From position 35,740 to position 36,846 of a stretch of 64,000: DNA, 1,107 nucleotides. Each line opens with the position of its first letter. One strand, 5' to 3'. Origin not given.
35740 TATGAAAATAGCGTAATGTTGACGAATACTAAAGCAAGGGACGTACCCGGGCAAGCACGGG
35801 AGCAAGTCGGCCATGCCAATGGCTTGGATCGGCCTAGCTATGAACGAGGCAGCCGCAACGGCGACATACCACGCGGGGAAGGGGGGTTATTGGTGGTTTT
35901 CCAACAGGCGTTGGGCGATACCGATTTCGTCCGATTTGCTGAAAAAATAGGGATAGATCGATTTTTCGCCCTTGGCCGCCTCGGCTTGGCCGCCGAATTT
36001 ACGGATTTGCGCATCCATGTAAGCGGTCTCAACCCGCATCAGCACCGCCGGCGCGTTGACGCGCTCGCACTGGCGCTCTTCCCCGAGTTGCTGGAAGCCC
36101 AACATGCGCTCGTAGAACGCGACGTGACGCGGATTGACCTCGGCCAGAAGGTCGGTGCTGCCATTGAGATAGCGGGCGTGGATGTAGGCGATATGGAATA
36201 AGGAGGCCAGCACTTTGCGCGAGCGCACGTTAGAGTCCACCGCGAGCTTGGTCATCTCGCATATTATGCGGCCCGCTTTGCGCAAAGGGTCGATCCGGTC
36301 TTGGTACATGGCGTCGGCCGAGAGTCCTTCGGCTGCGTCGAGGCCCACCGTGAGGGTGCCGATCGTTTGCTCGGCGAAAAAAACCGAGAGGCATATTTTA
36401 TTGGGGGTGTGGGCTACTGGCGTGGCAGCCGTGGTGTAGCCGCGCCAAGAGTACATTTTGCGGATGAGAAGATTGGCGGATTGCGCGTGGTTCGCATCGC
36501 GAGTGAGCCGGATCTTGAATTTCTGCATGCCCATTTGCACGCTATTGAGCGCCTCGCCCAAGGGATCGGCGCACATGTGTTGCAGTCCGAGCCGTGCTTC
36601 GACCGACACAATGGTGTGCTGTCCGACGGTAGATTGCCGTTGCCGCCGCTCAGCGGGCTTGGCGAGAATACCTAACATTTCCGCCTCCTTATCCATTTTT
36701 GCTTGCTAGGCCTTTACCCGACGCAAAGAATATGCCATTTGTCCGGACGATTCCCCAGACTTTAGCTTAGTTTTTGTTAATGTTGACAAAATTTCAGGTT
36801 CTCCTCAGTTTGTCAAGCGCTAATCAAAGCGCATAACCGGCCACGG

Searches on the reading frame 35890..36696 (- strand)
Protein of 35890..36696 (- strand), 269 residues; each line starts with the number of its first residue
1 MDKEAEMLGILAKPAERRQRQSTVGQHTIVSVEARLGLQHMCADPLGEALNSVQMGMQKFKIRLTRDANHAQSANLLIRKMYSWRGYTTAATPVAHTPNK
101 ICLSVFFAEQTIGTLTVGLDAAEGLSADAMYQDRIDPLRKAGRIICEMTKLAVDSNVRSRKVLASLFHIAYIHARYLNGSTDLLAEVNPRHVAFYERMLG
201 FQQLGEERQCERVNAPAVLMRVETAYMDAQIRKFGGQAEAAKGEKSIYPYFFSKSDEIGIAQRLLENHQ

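Call 4: search_protein_families(library=pfam, proteins=[window:35890-36696:-], max_evalue=1)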
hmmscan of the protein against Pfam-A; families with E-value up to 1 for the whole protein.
window:35890-36696:- (269 aa): 2 families
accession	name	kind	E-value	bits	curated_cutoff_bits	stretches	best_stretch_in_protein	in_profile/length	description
PF21926.2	FeeM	-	1.5e-53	181.2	27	1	74-222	2-157/158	N-acyl amino acid synthase FeeM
PF18116.7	SNX17_FERM_C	-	0.022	15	22.9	1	45-92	13-60/109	Sorting Nexin 17 FERM C-terminal domain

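Call 5: search_protein_families(library=ncbifam, proteins=[window:35890-36696:-], max_evalue=1)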
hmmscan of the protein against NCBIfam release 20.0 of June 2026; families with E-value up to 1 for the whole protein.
window:35890-36696:- (269 aa): 2 families
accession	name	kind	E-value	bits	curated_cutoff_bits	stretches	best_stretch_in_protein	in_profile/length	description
NF011425.0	PRK14852.1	equivalog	6.7e-14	50.7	1337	1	114-239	89-215/989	hypothetical protein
TIGR04045.1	MSMEG_0567_GNAT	equivalog_domain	0.058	13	68.45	1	150-213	77-139/153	MSMEG_0567/Sll0786 family nitrogen starvation N-acetyltransferase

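Call 15: search_protein_families(library=padloc, proteins=[window:35890-36696:-], max_evalue=1)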
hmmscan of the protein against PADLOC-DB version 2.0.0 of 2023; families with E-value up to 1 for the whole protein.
window:35890-36696:- (269 aa): 0 families
